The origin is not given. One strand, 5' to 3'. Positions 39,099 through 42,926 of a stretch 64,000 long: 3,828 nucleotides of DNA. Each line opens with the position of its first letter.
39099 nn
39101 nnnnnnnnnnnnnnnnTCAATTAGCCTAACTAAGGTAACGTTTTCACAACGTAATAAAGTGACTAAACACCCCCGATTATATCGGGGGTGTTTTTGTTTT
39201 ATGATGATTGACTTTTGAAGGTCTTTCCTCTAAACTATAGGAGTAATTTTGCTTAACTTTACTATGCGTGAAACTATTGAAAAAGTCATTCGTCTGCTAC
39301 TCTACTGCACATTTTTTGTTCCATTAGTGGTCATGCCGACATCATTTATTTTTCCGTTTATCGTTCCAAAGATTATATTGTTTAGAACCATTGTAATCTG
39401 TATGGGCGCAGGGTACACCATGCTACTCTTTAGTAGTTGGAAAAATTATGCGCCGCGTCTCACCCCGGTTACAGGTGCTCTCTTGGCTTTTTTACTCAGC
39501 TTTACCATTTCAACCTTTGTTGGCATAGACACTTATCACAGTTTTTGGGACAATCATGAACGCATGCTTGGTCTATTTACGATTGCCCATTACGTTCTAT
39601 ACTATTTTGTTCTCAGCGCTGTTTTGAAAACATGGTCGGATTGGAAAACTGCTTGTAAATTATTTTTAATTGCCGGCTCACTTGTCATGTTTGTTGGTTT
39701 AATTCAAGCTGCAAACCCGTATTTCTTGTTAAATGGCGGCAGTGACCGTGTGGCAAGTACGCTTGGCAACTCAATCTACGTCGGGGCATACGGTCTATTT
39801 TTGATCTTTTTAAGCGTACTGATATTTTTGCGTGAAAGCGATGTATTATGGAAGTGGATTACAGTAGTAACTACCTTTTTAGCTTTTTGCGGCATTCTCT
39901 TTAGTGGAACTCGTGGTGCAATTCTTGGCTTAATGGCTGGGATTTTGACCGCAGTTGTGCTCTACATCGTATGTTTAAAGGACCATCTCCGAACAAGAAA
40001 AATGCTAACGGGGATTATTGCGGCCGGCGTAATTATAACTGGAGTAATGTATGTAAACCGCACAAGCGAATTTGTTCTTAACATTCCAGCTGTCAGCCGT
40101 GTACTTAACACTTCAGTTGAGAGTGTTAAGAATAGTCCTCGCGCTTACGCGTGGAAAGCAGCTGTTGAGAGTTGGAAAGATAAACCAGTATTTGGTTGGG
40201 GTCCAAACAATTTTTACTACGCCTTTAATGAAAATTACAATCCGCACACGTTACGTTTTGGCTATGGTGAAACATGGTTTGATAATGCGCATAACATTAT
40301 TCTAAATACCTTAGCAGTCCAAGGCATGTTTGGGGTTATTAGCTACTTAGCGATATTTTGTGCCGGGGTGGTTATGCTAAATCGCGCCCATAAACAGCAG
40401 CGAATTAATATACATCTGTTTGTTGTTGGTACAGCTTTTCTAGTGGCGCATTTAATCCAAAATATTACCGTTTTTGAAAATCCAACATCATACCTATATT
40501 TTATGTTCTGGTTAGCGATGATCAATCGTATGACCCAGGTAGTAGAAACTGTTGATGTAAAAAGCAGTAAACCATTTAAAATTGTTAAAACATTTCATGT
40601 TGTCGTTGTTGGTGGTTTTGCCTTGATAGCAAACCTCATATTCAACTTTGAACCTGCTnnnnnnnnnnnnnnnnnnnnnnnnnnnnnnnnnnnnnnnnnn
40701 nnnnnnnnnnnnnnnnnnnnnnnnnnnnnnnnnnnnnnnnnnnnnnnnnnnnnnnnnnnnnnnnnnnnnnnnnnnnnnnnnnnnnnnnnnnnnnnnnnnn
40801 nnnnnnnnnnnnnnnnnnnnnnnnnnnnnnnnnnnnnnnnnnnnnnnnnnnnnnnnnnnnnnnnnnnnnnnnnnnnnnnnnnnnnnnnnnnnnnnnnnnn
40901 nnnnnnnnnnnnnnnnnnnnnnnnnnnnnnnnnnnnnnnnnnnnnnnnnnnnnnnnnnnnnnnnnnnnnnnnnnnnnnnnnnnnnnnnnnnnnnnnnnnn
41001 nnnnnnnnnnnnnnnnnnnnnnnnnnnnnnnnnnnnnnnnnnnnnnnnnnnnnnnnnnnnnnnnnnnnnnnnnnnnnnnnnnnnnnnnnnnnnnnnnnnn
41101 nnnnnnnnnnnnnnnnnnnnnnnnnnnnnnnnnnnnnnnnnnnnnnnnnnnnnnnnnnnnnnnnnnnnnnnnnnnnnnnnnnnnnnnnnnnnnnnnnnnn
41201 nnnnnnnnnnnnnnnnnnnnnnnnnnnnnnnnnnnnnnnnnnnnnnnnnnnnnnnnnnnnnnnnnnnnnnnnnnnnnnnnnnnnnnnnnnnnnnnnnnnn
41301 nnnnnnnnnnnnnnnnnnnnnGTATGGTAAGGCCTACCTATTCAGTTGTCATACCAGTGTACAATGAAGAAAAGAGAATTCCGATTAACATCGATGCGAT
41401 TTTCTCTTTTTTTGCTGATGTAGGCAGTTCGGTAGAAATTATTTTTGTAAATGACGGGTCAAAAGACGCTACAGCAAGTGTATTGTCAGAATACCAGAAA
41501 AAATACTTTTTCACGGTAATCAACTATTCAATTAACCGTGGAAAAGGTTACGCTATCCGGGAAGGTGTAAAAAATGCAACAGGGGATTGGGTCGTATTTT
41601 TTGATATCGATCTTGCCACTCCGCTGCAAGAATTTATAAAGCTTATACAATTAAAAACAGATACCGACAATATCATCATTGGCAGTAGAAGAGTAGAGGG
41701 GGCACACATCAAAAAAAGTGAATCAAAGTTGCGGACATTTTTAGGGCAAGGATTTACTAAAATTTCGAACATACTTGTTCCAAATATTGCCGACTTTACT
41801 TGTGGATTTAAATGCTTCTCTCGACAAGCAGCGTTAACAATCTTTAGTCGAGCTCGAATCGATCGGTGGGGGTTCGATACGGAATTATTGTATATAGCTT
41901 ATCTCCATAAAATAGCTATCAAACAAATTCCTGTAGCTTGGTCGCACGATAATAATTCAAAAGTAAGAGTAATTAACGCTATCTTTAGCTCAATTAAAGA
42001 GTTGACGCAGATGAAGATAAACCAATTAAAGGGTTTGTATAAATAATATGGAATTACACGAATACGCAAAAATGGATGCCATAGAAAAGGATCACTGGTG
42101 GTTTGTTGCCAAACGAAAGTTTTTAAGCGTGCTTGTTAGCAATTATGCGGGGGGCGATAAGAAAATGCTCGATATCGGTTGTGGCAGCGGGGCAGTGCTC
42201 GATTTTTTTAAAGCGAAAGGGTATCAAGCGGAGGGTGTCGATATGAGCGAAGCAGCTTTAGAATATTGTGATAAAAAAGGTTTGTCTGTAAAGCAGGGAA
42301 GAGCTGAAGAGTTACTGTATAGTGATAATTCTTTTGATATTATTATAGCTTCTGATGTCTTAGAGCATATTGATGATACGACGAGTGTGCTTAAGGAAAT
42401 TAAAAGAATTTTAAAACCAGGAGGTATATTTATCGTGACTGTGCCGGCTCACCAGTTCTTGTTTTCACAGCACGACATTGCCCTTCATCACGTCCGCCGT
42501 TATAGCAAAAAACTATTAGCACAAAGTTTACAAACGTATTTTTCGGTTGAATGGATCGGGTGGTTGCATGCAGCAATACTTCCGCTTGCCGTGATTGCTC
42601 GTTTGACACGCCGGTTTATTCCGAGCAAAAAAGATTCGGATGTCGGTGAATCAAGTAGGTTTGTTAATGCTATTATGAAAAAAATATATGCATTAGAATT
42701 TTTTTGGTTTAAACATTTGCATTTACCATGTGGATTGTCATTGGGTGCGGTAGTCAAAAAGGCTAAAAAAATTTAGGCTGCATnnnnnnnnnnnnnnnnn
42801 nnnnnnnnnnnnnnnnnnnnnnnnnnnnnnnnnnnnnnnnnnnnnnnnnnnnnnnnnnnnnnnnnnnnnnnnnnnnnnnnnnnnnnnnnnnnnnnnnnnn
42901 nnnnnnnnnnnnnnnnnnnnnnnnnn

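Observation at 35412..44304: Giant repetitive S-layer-like protein followed by a PglL/WaaL-family enzyme with TPR domain, a DPM1-like synthase and a GT-C protein: candidate surface-protein O-glycosylation system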

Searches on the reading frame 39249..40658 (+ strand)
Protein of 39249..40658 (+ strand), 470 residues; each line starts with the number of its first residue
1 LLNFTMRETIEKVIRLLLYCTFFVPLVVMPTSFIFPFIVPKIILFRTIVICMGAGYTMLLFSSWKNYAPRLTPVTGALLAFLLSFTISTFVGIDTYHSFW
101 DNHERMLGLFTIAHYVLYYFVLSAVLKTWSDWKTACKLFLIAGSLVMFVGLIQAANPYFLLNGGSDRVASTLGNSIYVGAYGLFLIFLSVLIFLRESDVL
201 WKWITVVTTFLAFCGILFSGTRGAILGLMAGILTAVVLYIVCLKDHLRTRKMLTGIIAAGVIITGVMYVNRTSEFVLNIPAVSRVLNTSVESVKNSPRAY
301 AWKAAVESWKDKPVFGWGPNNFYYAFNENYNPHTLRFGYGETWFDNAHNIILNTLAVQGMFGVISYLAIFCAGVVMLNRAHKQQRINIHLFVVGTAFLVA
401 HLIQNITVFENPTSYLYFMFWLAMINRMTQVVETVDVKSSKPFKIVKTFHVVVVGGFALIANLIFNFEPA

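Call 65: search_solved_structures(query=A4, max_evalue=1, show_alignments=3)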
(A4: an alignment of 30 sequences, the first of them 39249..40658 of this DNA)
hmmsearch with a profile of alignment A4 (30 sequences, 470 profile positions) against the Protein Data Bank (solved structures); distinct sequences matched with E-value up to 1: 3.
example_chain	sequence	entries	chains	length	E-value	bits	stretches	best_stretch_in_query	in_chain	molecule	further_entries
7tpg_B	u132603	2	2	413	1.6e-12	50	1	196-380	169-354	Putative cell surface polysaccharide polymerase/ligase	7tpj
9rmk_A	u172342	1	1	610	6.2e-12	48.1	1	127-379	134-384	Oligosaccharyltransferase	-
2loo_A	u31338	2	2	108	0.58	11.9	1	196-271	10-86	Transmembrane protein 14A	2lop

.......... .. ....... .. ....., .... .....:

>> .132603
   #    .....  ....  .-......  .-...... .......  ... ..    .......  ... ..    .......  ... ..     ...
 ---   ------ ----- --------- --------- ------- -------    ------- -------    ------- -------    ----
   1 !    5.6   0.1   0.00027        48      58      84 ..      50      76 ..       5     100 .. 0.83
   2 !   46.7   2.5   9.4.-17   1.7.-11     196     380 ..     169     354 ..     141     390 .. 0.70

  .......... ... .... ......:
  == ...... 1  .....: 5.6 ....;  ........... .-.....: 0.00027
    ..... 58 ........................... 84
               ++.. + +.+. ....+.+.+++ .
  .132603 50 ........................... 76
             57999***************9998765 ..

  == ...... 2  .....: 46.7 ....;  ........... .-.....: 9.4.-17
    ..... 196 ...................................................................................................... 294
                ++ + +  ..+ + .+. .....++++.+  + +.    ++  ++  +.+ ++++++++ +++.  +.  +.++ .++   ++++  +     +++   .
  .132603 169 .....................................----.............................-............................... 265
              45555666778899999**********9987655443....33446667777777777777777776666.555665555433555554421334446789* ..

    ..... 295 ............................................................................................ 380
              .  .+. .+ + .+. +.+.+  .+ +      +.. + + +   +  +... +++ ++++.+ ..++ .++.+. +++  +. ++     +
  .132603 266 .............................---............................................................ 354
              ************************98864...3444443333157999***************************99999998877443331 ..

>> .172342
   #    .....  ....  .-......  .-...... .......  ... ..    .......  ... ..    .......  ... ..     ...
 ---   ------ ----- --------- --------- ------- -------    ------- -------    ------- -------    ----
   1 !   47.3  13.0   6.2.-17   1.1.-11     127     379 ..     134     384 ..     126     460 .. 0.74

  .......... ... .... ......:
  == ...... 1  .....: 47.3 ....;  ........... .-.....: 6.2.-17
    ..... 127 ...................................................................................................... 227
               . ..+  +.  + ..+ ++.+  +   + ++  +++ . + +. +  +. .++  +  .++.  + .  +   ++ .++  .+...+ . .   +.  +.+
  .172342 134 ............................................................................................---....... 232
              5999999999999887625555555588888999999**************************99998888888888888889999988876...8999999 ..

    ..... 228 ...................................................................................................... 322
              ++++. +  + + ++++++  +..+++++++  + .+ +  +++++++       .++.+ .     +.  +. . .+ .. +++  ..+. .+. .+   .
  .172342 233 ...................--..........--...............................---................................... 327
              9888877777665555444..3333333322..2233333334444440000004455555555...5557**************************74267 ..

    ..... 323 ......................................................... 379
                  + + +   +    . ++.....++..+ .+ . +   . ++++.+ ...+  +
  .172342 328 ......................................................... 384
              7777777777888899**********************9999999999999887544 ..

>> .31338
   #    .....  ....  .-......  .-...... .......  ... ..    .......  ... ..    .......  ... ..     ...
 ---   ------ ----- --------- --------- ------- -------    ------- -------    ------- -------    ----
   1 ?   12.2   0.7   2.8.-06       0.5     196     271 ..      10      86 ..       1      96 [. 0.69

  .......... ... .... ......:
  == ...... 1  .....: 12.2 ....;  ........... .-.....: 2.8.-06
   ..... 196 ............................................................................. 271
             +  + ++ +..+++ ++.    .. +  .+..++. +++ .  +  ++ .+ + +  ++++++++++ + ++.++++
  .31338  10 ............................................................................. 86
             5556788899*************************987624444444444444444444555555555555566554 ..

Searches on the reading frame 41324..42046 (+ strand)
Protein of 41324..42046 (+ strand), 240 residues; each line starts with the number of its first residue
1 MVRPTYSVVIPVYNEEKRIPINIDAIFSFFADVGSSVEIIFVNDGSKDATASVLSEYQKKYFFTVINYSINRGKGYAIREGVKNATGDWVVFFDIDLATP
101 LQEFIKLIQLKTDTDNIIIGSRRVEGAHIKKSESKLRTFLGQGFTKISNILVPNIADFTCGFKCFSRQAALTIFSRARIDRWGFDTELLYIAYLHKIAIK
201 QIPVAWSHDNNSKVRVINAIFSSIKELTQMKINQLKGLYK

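Call 4: search_protein_families(library=pfam, proteins=[window:41324-42046:+], max_evalue=0.01)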
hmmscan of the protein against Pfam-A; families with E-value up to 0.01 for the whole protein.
window:41324-42046:+ (240 aa): 4 families
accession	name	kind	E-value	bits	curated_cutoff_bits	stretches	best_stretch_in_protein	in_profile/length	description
PF00535.33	Glycos_transf_2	-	2.1e-28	99.8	23.3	1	7-170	1-164/168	Glycosyl transferase family 2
PF10111.15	Glyco_tranf_2_2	-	7.2e-09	36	27.3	1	7-112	1-107/276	Glycosyltransferase like family 2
PF13641.12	Glyco_tranf_2_3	-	4.2e-07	30.6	27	1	4-120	1-120/230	Glycosyltransferase like family 2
PF13704.12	Glyco_tranf_2_4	-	0.0021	18.9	27.5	1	38-96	21-81/98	Glycosyl transferase family 2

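Call 29: search_protein_families(library=ncbifam, proteins=[window:41324-42046:+], max_evalue=0.01)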
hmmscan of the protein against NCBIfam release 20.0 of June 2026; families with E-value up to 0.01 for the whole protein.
window:41324-42046:+ (240 aa): 22 families
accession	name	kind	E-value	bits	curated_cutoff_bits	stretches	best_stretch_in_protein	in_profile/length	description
NF047588.1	GlcsyltransPgfSStrep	equivalog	3.3e-20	72.5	500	1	7-182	4-176/308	glycosyltransferase PgfS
NF007986.1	PRK10714.1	equivalog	5.6e-18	65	529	1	6-169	8-168/316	undecaprenyl-phosphate 4-deoxy-4-formamido-L-arabinose transferase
TIGR03937.1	PgaC_IcaA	equivalog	3.6e-15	55.8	422.3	1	4-96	45-135/407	poly-beta-1,6-N-acetyl-D-glucosamine synthase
NF007482.0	PRK10073.1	equivalog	6e-15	55.1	423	1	4-113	6-112/334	glycosyltransferase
NF041875.1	EPS_EpsD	equivalog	8.6e-14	51.7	370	1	7-121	2-115/325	exopolysaccharide biosynthesis glycosyltransferase EpsD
NF038302.1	EPS_HpsE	equivalog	1.6e-13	50.4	300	1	6-105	3-104/307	hormogonium polysaccharide biosynthesis glycosyltransferase HpsE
TIGR04283.1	glyco_like_mftF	equivalog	1.4e-12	47.6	182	1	7-109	2-95/221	TIGR04283 family arsenosugar biosynthesis glycosyltransferase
NF058614.1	PPMAGASynPpgS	equivalog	1.1e-10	41.4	370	1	8-196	4-186/226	polyprenyl-phospho-N-acetylgalactosaminyl synthase PpgS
NF010496.0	PRK13915.1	equivalog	2.4e-10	40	262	1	5-106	32-136/307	glucosyl-3-phosphoglycerate synthase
NF041391.1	DPhHxTase_Halo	equivalog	2.3e-09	36.5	375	1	12-207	3-184/213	dolichyl-phosphate hexose transferase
TIGR03965.1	mycofact_glyco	equivalog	9.7e-09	34.6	280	1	5-98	75-166/467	mycofactocin biosynthesis glycosyltransferase MftF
NF041394.1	GtaseAglG_Halo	equivalog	1.2e-08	34.6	440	1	7-123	4-119/304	glucosyl-dolichyl phosphate glucuronosyltransferase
TIGR04182.1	glyco_TIGR04182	equivalog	8.4e-08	31.9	325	1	7-210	3-194/293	S-layer glycoprotein N-glycosyltransferase AglJ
TIGR03111.1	glyc2_xrt_Gpos1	hypoth_equivalog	4.3e-07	29.1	363.95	1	4-100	49-145/439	TIGR03111 family XrtG-associated glycosyltransferase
TIGR04242.1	nodulat_NodC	equivalog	6.5e-07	28.6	550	1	3-102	47-147/395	chitooligosaccharide synthase NodC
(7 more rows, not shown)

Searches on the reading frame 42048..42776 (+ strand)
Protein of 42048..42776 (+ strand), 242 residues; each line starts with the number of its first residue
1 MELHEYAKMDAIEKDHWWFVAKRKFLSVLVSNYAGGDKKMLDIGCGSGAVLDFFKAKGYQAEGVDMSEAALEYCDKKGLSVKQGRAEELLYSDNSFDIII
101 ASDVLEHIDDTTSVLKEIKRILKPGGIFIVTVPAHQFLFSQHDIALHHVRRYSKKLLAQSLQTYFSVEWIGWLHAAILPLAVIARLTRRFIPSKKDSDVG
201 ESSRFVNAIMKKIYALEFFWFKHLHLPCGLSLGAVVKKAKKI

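Call 4: search_protein_families(library=pfam, proteins=[window:42048-42776:+], max_evalue=0.01)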
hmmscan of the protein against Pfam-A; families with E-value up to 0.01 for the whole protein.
window:42048-42776:+ (242 aa): 17 families
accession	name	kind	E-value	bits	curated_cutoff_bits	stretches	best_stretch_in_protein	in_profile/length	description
PF08241.18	Methyltransf_11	-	4.2e-24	85.5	21.2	1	41-130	1-95/95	Methyltransferase domain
PF13489.12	Methyltransf_23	-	1.2e-21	77.5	27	1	35-148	21-131/164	Methyltransferase domain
PF13847.12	Methyltransf_31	-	4.2e-21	75.6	27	1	37-134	4-113/145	Methyltransferase domain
PF13649.12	Methyltransf_25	-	5.1e-19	69.2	27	1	41-126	2-97/97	Methyltransferase domain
PF08242.18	Methyltransf_12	-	2.9e-18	66.8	30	1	41-128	1-98/98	Methyltransferase domain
PF07021.18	MetW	-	2.1e-15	57.3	21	1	37-137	14-114/193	Methionine biosynthesis protein MetW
PF01209.24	Ubie_methyltran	-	6.3e-11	42.5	20.1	1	25-163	38-187/233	ubiE/COQ5 methyltransferase family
PF05219.18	DREV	-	3.8e-06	26.6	26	1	23-132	79-188/265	DREV methyltransferase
PF03291.22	mRNA_G-N7_MeTrfase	-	2.1e-05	24.2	26.6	0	27-91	46-117/315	mRNA (guanine-N(7))-methyltransferase domain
PF02353.26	CMAS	-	9.9e-05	22.2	27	1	38-131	64-165/273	Mycolic acid cyclopropane synthetase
PF03141.22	Methyltransf_29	-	0.00031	19.9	23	1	37-134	118-221/506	Putative S-adenosyl-L-methionine-dependent methyltransferase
PF03848.20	TehB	-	0.0004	20.3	20.4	1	39-130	33-132/193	Tellurite resistance protein TehB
PF06325.19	PrmA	-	0.00071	19.6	22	1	32-130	157-258/296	Ribosomal protein L11 methyltransferase (PrmA)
PF05148.21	Methyltransf_8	-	0.00073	19.9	27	1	38-131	74-157/219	Hypothetical methyltransferase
PF20922.3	Anamorsin_N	-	0.0022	18.1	27.1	1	91-134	47-91/163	Anamorsin, N-terminal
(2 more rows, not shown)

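Call 29: search_protein_families(library=ncbifam, proteins=[window:42048-42776:+], max_evalue=0.01)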
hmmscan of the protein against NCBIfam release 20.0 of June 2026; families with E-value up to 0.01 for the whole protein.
window:42048-42776:+ (242 aa): 53 families (the best 25 are shown)
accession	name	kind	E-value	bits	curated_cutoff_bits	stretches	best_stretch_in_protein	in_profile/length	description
NF045667.1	MTase_DVU1556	equivalog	1.2e-19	70.6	155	1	38-131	24-120/213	DVU_1556 family methyltransferase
TIGR02072.1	BioC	equivalog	6.6e-16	58.8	184.95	1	24-153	22-158/244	malonyl-ACP O-methyltransferase BioC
TIGR02081.1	metW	equivalog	8.5e-16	58.1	189.5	1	38-139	15-116/194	methionine biosynthesis protein MetW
TIGR01983.1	UbiG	equivalog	8.7e-15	54.6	102.95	1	37-131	50-152/228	bifunctional 2-polyprenyl-6-hydroxyphenol methylase/3-demethylubiquinol 3-O-methyltransferase UbiG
TIGR01934.1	MenG_MenH_UbiE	subfamily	1.2e-13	50.9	158.35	1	32-131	38-142/223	ubiquinone/menaquinone biosynthesis methyltransferase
NF043040.1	corrin_prot_MT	hypoth_equivalog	1.3e-12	47.6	180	1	29-131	34-148/216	corrinoid protein-associated methyltransferase CpaM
NF001244.0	PRK00216.1-5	equivalog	2.1e-12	46.9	216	1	37-130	49-153/236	bifunctional demethylmenaquinone methyltransferase/2-methoxy-6-polyprenyl-1,4-benzoquinol methylase UbiE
NF045825.1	FAmtase_mtf2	equivalog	7e-12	45.1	400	1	38-146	60-174/248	fatty-acid O-methyltransferase Mtf2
NF041536.1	ArsM_DUF2284_UU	exception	1.5e-11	43.3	575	1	38-131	78-181/459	arsenite methyltransferase/DUF2284 domain selenoprotein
NF001241.0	PRK00216.1-2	equivalog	2.6e-11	43.6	327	1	36-131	51-148/231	demethylmenaquinone methyltransferase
NF045823.1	PthPhpthDimycoMt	equivalog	4.2e-11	42.5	300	1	38-132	68-168/256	phthiotriol/phenolphthiotriol dimycocerosates methyltransferase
NF040539.1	AST_met_ArsM_2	exception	9.5e-11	42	240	1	37-131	57-164/262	putative arsinothricin biosynthesis methyltransferase ArsM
NF045882.1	PLipidMtase_Leg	equivalog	1.1e-10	41.7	390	1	20-130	26-143/207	phospholipid N-methyltransferase PmtA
NF041537.1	ArsM_AhpD_UU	exception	1.1e-10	40.9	510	1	38-131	78-181/345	arsenite methyltransferase/AhpD domain selenoprotein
NF001243.0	PRK00216.1-4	equivalog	1.3e-10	41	235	1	37-164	48-188/237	demethylmenaquinone methyltransferase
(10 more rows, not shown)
